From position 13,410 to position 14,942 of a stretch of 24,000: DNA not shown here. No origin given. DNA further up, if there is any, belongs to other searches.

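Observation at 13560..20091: Six-gene coupled operon joining a YnjBCD-type ABC importer to a TVP38/DedA protein, a YnjF-like CDP-alcohol phosphatidyltransferase and a flavoprotein disulfide reductase: candidate undescribed lipid head-group pathway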

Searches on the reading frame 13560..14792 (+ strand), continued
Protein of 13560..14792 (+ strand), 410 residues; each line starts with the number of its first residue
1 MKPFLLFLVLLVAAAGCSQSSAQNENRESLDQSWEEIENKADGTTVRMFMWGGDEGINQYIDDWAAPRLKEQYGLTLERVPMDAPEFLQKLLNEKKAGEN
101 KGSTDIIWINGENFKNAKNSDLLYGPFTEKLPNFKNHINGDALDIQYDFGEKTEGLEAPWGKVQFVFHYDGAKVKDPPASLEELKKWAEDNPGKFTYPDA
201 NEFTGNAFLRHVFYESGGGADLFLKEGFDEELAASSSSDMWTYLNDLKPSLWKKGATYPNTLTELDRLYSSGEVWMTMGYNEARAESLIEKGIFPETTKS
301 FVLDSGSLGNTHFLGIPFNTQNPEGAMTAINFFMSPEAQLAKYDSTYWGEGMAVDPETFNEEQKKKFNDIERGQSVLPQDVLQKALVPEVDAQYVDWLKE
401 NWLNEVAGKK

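Call 57: find_homologous_proteins(query=window:13560-14792:+, max_evalue=1e-10)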
Query window:13560-14792:+ (410 aa): 1300 proteins with E <= 1e-10 among 8000 candidates; the best 120 are listed.
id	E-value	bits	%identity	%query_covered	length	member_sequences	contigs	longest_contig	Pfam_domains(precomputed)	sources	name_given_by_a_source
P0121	2.8e-263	891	93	100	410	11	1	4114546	PF13416.12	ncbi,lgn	ncbi:ABC transporter substrate-binding protein [Bacillus sp. FSL H8-0547]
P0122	3.4e-230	783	81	100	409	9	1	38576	PF13416.12,PF13343.12,PF01547.31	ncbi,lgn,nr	ncbi:ABC transporter substrate-binding protein [Bacillus sp. HMSC76G11]|nr:ABC transporter substrate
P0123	1.0e-220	751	78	100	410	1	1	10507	PF13416.12,PF13343.12,PF01547.31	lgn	-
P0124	8.4e-183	626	65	97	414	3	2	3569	PF13416.12,PF01547.31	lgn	-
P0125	6.5e-179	614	63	97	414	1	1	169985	PF13416.12,PF01547.31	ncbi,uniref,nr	ncbi:ABC transporter substrate-binding protein [Pseudalkalibacillus decolorationis]|uniref:ABC trans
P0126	6.9e-179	613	64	97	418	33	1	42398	PF13416.12,PF01547.31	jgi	jgi:putative spermidine/putrescine transport system substrate-binding protein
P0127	1.5e-177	609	63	99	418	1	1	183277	PF13416.12,PF01547.31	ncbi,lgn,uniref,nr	ncbi:ABC transporter substrate-binding protein [Bacillus sp. RO1]|uniref:ABC transporter substrate-b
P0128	5.4e-176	604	62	97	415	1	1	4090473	PF13416.12,PF01547.31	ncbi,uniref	ncbi:ABC transporter substrate-binding protein [Sutcliffiella horikoshii]|uniref:ABC transporter sub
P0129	1.6e-175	602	61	97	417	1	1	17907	PF13416.12,PF01547.31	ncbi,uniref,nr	ncbi:ABC transporter substrate-binding protein [Sutcliffiella horikoshii]|uniref:ABC transporter sub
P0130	5.9e-175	601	61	99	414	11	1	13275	PF13416.12,PF13343.12,PF01547.31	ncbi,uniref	ncbi:ABC transporter substrate-binding protein, partial [Anoxybacillus kestanbolensis]|uniref:ABC tr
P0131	5.6e-174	597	61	99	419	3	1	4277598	PF13416.12,PF01547.31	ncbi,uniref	ncbi:ABC transporter substrate-binding protein [Sutcliffiella horikoshii]|uniref:ABC transporter sub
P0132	9.2e-174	597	60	99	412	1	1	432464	PF13416.12,PF01547.31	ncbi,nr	ncbi:ABC transporter substrate-binding protein [Bacillus timonensis]|nr:ABC transporter substrate-bi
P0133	1.1e-173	596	61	99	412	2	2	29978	PF13416.12,PF01547.31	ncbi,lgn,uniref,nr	ncbi:putative spermidine/putrescine transport system substrate-binding protein [Anoxybacillus voinov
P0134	1.1e-173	596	61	99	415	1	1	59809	PF13416.12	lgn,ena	-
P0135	1.8e-173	596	61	99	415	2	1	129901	PF13416.12,PF01547.31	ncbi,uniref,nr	ncbi:ABC transporter substrate-binding protein [Bacillus sp. LL01]|uniref:ABC transporter substrate-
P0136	1.9e-173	596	60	99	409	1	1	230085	PF13416.12,PF01547.31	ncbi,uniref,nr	ncbi:ABC transporter substrate-binding protein [Bacillus pinisoli]|uniref:ABC transporter substrate-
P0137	5.4e-173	594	62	97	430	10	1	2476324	PF13416.12,PF01547.31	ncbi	-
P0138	6.3e-173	594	60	99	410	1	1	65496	PF13416.12,PF01547.31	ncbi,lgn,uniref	ncbi:ABC transporter substrate-binding protein [Sutcliffiella sp. NPDC057660]|uniref:ABC transporter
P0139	6.8e-173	594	61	99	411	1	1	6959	PF13416.12,PF01547.31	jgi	jgi:putative spermidine/putrescine transport system substrate-binding protein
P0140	3.0e-172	592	61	99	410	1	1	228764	PF13416.12,PF01547.31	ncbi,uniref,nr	ncbi:ABC transporter substrate-binding protein [Sutcliffiella deserti]|uniref:ABC transporter substr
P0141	4.3e-172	591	61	97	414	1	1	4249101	PF13416.12,PF01547.31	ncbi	-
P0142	6.4e-172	591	61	98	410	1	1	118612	PF13416.12,PF01547.31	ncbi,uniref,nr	ncbi:ABC transporter substrate-binding protein [Bacillus tianshenii]|uniref:ABC transporter substrat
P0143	2.0e-171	589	60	99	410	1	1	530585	PF13416.12,PF01547.31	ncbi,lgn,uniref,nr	ncbi:putative spermidine/putrescine transport system substrate-binding protein [Bacillus tianshenii]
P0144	2.7e-171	588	60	99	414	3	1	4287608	PF13416.12,PF01547.31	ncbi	ncbi:ABC transporter substrate-binding protein [Metabacillus sp. HB246100]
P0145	8.7e-171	587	60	99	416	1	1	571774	PF13416.12,PF01547.31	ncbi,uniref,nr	ncbi:ABC transporter substrate-binding protein [Metabacillus litoralis]|uniref:ABC transporter subst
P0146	3.0e-170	585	60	98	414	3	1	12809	PF13416.12,PF13343.12,PF01547.31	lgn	-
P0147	4.9e-170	584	60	99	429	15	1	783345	PF13416.12,PF01547.31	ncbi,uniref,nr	ncbi:ABC transporter substrate-binding protein [Fictibacillus sp. 7GRE50]|uniref:ABC transporter sub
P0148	8.7e-170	584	62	95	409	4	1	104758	PF13416.12,PF13343.12,PF01547.31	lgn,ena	-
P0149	1.1e-169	583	61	95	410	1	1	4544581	PF13416.12,PF01547.31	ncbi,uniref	ncbi:ABC transporter substrate-binding protein [Bacillus haimaensis]|uniref:ABC transporter substrat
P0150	1.1e-169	583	61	100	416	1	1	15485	PF13416.12,PF01547.31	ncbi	-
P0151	1.6e-169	583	61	98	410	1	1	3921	PF13416.12,PF01547.31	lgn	-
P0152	6.8e-169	581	61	98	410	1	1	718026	PF13416.12,PF01547.31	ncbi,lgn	ncbi:ABC transporter substrate-binding protein [Sutcliffiella halmapala]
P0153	9.3e-169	580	60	99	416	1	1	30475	PF13416.12,PF01547.31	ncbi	-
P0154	1.7e-168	579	58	99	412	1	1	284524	PF13416.12,PF01547.31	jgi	jgi:putative spermidine/putrescine transport system substrate-binding protein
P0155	3.9e-168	578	60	99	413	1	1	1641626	PF13416.12,PF01547.31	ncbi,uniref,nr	ncbi:ABC transporter substrate-binding protein [Fictibacillus nanhaiensis]|uniref:ABC transporter su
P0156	4.3e-168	578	59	99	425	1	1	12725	PF13416.12,PF01547.31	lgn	-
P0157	1.2e-167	577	58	99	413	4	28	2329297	PF13416.12,PF01547.31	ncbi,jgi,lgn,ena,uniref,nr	ncbi:ABC transporter substrate-binding protein [Carnobacterium funditum]|uniref:ABC transporter subs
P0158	1.3e-167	576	60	96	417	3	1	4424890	PF13416.12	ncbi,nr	ncbi:ABC transporter substrate-binding protein [Bacillaceae bacterium IKA-2]|nr:ABC transporter subs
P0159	8.2e-167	574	59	99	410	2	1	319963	PF13416.12,PF01547.31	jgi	jgi:putative spermidine/putrescine transport system substrate-binding protein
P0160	1.0e-166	573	59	99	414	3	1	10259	PF13416.12,PF01547.31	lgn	-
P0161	2.0e-166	572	58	99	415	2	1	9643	PF13416.12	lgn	-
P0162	2.0e-166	572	60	99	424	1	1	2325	PF13416.12,PF01547.31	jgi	jgi:putative spermidine/putrescine transport system substrate-binding protein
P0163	3.9e-166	571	58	99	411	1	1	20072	PF13416.12,PF01547.31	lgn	-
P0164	6.9e-166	571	58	100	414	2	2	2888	PF13416.12,PF01547.31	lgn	-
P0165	7.4e-166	571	59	99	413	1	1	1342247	PF13416.12,PF13343.12,PF01547.31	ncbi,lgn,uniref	ncbi:ABC transporter substrate-binding protein [Metabacillus indicus]|uniref:ABC transporter substra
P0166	8.4e-166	570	59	100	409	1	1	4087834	PF13416.12,PF01547.31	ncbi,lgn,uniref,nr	ncbi:hypothetical protein FIU87_04340 [Bacillus sp. THAF10]|uniref:ABC transporter substrate-binding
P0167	1.1e-165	570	59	99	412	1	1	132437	PF13416.12,PF01547.31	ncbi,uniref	ncbi:ABC transporter substrate-binding protein [Halobacillus sp. K22]|uniref:ABC transporter substra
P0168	2.9e-165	569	59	100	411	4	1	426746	PF13416.12,PF13343.12,PF01547.31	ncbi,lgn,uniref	ncbi:ABC transporter substrate-binding protein [Metabacillus sp. 84]|uniref:ABC transporter substrat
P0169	4.9e-165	568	60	96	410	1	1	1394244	PF13416.12,PF01547.31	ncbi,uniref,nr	ncbi:ABC transporter substrate-binding protein [Metabacillus sp. GX 13764]|uniref:ABC transporter su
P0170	4.6e-164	565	60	99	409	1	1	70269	PF13416.12,PF01547.31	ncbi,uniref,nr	ncbi:ABC transporter substrate-binding protein [Bacillus sp. FJAT-47783]|uniref:ABC transporter subs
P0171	6.6e-164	564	59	99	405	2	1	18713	PF13416.12,PF01547.31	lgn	-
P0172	1.3e-163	563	57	99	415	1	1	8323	PF13416.12,PF01547.31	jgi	jgi:putative spermidine/putrescine transport system substrate-binding protein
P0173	2.5e-163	562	58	100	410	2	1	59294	PF13416.12,PF01547.31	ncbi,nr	ncbi:ABC transporter substrate-binding protein [Jeotgalibacillus sp. S-D1]|nr:ABC transporter substr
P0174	2.7e-163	562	59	99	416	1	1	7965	PF13416.12,PF01547.31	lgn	-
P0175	5.3e-163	561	57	96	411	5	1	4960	PF13416.12,PF01547.31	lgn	-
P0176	5.8e-163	561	58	99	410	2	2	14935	PF13416.12,PF01547.31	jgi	jgi:putative spermidine/putrescine transport system substrate-binding protein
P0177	5.9e-162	558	58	99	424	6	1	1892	PF13416.12,PF01547.31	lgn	-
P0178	2.8e-161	555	58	99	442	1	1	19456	PF13416.12,PF01547.31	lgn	-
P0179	4.5e-161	555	57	99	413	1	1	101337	PF13416.12,PF01547.31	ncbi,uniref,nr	ncbi:ABC transporter substrate-binding protein [Jeotgalibacillus campisalis]|uniref:ABC transporter 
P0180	4.6e-161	555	59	99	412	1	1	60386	PF13416.12,PF01547.31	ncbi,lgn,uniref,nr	ncbi:putative spermidine/putrescine transport system substrate-binding protein [Halobacillus alkalip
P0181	4.7e-161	555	56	100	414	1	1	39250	PF13416.12,PF01547.31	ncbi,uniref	ncbi:ABC transporter substrate-binding protein [Jeotgalibacillus marinus]|uniref:ABC transporter sub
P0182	5.5e-161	555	58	99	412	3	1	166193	PF13416.12,PF01547.31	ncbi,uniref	ncbi:ABC transporter substrate-binding protein [Halobacillus sp. B29]|uniref:ABC transporter substra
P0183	6.0e-161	554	57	100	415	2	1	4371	PF13416.12,PF01547.31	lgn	-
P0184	9.6e-161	554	56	98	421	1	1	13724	PF13416.12,PF01547.31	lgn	-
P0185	9.6e-161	554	57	99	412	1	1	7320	PF13416.12,PF01547.31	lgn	-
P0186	1.5e-160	553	60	95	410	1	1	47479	PF13416.12,PF01547.31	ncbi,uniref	ncbi:ABC transporter substrate-binding protein [Bacillus sp. 2205SS5-2]|uniref:ABC transporter subst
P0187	2.1e-160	553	58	99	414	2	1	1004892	PF13416.12,PF01547.31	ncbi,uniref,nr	ncbi:ABC transporter substrate-binding protein [Salipaludibacillus neizhouensis]|uniref:ABC transpor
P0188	4.8e-160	551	58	100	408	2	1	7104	PF13416.12,PF01547.31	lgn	-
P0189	6.7e-160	551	58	96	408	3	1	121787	PF13416.12,PF01547.31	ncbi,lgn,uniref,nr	ncbi:putative spermidine/putrescine transport system substrate-binding protein [Halobacillus dabanen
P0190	7.3e-160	551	57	99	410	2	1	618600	PF13416.12,PF01547.31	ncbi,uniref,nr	ncbi:ABC transporter substrate-binding protein [Jeotgalibacillus aurantiacus]|uniref:ABC transporter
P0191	7.9e-160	551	57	99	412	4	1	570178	PF13416.12,PF01547.31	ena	-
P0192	1.4e-159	550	58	98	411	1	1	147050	PF13416.12,PF01547.31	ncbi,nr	ncbi:ABC transporter substrate-binding protein [Halobacillus fulvus]|nr:ABC transporter substrate-bi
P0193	2.6e-159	549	59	96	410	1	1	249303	PF13416.12,PF01547.31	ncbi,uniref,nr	ncbi:ABC transporter substrate-binding protein [Halobacillus locisalis]|uniref:ABC transporter subst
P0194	3.5e-159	549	57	100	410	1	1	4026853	PF13416.12,PF13343.12,PF01547.31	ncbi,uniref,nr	ncbi:ABC transporter substrate-binding protein [Metabacillus sp. KIGAM252]|uniref:ABC transporter su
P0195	3.5e-159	549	58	100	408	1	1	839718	PF13416.12,PF01547.31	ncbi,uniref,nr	ncbi:ABC transporter substrate-binding protein [Bacillus kexueae]|uniref:ABC transporter substrate-b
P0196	3.8e-159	548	58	99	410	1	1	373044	PF13416.12,PF01547.31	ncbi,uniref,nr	ncbi:ABC transporter substrate-binding protein [Halobacillus salinus]|uniref:ABC transporter substra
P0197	6.4e-159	548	57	98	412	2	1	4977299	PF13416.12,PF01547.31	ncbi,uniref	ncbi:ABC transporter substrate-binding protein [Bacillus sp. SCS-151]|uniref:ABC transporter substra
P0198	6.9e-159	548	57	99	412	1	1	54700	PF13416.12,PF01547.31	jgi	-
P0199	8.3e-159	547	57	98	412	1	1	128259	PF13416.12,PF01547.31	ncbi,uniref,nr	ncbi:ABC transporter substrate-binding protein [Cytobacillus sp. IB215316]|uniref:ABC transporter su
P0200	1.2e-158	547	56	100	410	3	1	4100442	PF13416.12,PF13343.12,PF01547.31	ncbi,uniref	ncbi:ABC transporter substrate-binding protein [Metabacillus sp. FJAT-52054]|uniref:ABC transporter 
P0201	1.4e-158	547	57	99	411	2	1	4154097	PF13416.12,PF01547.31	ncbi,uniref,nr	ncbi:ABC transporter substrate-binding protein [Halobacillus amylolyticus]|uniref:ABC transporter su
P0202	2.2e-158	546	58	96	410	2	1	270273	PF13416.12,PF01547.31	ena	-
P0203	3.2e-158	545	57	96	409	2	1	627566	PF13416.12,PF01547.31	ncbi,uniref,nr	ncbi:ABC transporter substrate-binding protein [Jeotgalibacillus proteolyticus]|uniref:ABC transport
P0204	8.7e-158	544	57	96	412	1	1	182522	PF13416.12,PF01547.31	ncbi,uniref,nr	ncbi:ABC transporter substrate-binding protein [Halobacillus yeomjeoni]|uniref:ABC transporter subst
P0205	9.6e-158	544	58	96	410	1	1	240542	PF13416.12,PF01547.31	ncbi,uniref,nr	ncbi:ABC transporter substrate-binding protein [Halobacillus salinus]|uniref:ABC transporter substra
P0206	1.1e-157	544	56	98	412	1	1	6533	PF13416.12,PF13343.12,PF01547.31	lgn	-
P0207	1.3e-157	543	56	98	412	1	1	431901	PF13416.12,PF01547.31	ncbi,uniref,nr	ncbi:ABC transporter substrate-binding protein [Cytobacillus sp. IB215665]|uniref:ABC transporter su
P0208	1.6e-157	543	56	98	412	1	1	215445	PF13416.12,PF01547.31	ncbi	ncbi:ABC transporter substrate-binding protein [Cytobacillus sp. Hm23]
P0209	2.4e-157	543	58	100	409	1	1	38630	PF13416.12,PF01547.31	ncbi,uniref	ncbi:ABC transporter substrate-binding protein [Bacillus spongiae]|uniref:ABC transporter substrate-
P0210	2.4e-157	543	57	98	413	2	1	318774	PF13416.12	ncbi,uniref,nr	ncbi:ABC transporter substrate-binding protein [Desulfuribacillus alkaliarsenatis]|uniref:ABC transp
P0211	3.7e-157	542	56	98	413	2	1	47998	PF13416.12,PF01547.31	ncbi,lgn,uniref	ncbi:ABC transporter substrate-binding protein [Jeotgalibacillus proteolyticus]|uniref:ABC transport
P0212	4.9e-157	541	57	96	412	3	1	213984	PF13416.12,PF01547.31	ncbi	-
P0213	6.7e-157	541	58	99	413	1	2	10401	PF13416.12,PF01547.31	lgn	-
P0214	8.1e-157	541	57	98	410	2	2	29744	PF13416.12,PF13343.12,PF01547.31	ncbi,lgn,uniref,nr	ncbi:ABC transporter substrate-binding protein [Pontibacillus yanchengensis]|uniref:ABC transporter 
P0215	5.4e-156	538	57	96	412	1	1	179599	PF13416.12,PF01547.31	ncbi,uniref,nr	ncbi:ABC transporter substrate-binding protein [Halobacillus yeomjeoni]|uniref:ABC transporter subst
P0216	7.5e-156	538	57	99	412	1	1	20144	PF13416.12,PF01547.31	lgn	-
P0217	2.8e-155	536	56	100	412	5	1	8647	PF13416.12,PF01547.31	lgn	-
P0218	2.9e-155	536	57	98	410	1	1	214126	PF13416.12,PF01547.31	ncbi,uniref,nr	ncbi:ABC transporter substrate-binding protein [Halobacillus litoralis]|uniref:ABC transporter subst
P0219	2.9e-155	536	58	96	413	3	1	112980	PF13416.12,PF01547.31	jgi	-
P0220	1.3e-154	534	57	96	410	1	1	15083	PF13416.12,PF01547.31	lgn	-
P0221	1.3e-154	534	56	98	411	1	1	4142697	PF13416.12,PF01547.31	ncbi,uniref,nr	ncbi:ABC transporter substrate-binding protein [Halobacillus mangrovi]|uniref:ABC transporter substr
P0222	1.9e-154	533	58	92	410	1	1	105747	PF13416.12,PF01547.31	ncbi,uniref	ncbi:ABC transporter substrate-binding protein [Pontibacillus salicampi]|uniref:ABC transporter subs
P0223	2.8e-154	532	54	99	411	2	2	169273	PF13416.12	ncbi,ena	-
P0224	5.1e-154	532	58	98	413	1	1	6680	PF13416.12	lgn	-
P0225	8.2e-154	531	56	99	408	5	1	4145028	PF13416.12,PF01547.31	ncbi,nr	ncbi:ABC transporter substrate-binding protein [Halobacillus litoralis]|nr:ABC transporter substrate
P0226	3.2e-153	529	56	99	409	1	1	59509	PF13416.12,PF01547.31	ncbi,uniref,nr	ncbi:ABC transporter substrate-binding protein [Halobacillus sp. BAB-2008]|uniref:ABC transporter su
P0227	6.0e-153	528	56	98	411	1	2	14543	PF13416.12,PF01547.31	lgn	-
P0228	1.9e-152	526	56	96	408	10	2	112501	PF13416.12,PF01547.31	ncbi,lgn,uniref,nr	ncbi:ABC transporter substrate-binding protein [Halobacillus litoralis]|uniref:ABC transporter subst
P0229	1.9e-152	526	54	99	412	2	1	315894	PF13416.12,PF01547.31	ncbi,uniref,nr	ncbi:ABC transporter substrate-binding protein [Shouchella shacheensis]|uniref:ABC transporter subst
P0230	2.2e-152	526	56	99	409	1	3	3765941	PF13416.12,PF01547.31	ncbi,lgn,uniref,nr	ncbi:ABC transporter substrate-binding protein [Bacillus sp. SB49]|uniref:ABC transporter substrate-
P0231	2.3e-152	526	56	99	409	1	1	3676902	PF13416.12,PF01547.31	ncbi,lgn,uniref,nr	ncbi:ABC transporter substrate-binding protein [Halobacillus sp. ACCC02827]|uniref:ABC transporter s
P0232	2.3e-152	526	54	99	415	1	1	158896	PF13416.12,PF13343.12,PF01547.31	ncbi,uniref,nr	ncbi:ABC transporter substrate-binding protein [Thalassobacillus sp. CUG 92003]|uniref:ABC transport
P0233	3.2e-152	526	56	99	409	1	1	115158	PF13416.12,PF01547.31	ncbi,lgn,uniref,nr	ncbi:ABC transporter substrate-binding protein [Halobacillus sp. KGW1]|uniref:ABC transporter substr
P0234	5.1e-152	525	56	99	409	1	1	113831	PF13416.12,PF01547.31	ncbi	ncbi:UNVERIFIED_CONTAM: ABC transporter substrate-binding protein [Halobacillus marinus]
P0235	9.2e-152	524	55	99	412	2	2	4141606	PF13416.12,PF13343.12,PF01547.31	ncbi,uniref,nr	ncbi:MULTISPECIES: ABC transporter substrate-binding protein [Pontibacillus]|uniref:ABC transporter 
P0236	1.1e-151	524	57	99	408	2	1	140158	PF13416.12,PF01547.31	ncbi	-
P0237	1.8e-151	523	56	99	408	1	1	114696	PF13416.12,PF01547.31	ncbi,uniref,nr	ncbi:ABC transporter substrate-binding protein [Halobacillus litoralis]|uniref:ABC transporter subst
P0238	3.4e-151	522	53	100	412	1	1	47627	PF13416.12,PF01547.31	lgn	-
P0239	3.8e-151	522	55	94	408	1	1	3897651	PF13416.12,PF01547.31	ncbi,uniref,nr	ncbi:ABC transporter substrate-binding protein [Halobacillus sp. Marseille-Q1614]|uniref:ABC transpo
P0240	5.3e-151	522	55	99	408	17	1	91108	PF13416.12,PF01547.31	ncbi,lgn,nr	ncbi:ABC transporter substrate-binding protein [Halobacillus litoralis]|nr:ABC transporter substrate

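Call 72: predict_structure(alignment_id=A3)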
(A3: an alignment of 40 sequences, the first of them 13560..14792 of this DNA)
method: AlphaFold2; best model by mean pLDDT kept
length: 410 residues; sequences in the alignment: 40
mean_pLDDT: 90.8   pTM: 0.86
mean pLDDT of the five models: 90.8, 90.5, 90.3, 88.3, 88.1
residues with pLDDT >= 90: 315; 70-90: 72; 50-70: 13; < 50: 10
segments of 3 or more residues with pLDDT < 50: 16-23
pLDDT, mean of each block of 10 residues (from residue 1): 65 52 64 96 97 87 97 97 93 93 93 92 94 96 91 95 94 96 97 95 93 93 91 94 96 92 92 93 88 95 93 95 97 97 89 92 95 91 91 92 81
secondary structure, 60 per line:
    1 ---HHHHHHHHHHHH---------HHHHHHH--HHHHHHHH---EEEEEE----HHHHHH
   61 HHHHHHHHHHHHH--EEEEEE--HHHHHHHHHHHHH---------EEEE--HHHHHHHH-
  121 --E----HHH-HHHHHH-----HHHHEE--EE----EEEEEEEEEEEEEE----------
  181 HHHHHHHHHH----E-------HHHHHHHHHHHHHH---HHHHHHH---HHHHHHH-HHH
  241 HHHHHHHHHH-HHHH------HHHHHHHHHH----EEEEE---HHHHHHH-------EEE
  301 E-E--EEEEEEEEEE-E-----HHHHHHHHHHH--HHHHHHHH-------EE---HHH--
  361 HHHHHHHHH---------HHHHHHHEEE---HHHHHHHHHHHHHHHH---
elements in order: H4-15 H25-31 H34-41 E45-50 H55-73 E76-81 H84-96 E106-109 H112-119 H132-137 H143-146 E157-170 H181-190 H203-216 H220-226 H230-236 H238-250 H252-255 H262-271 E276-280 H284-290 E298-301 E306-315 H323-333 H336-343 H361-369 H379-385 E386-388 H392-407
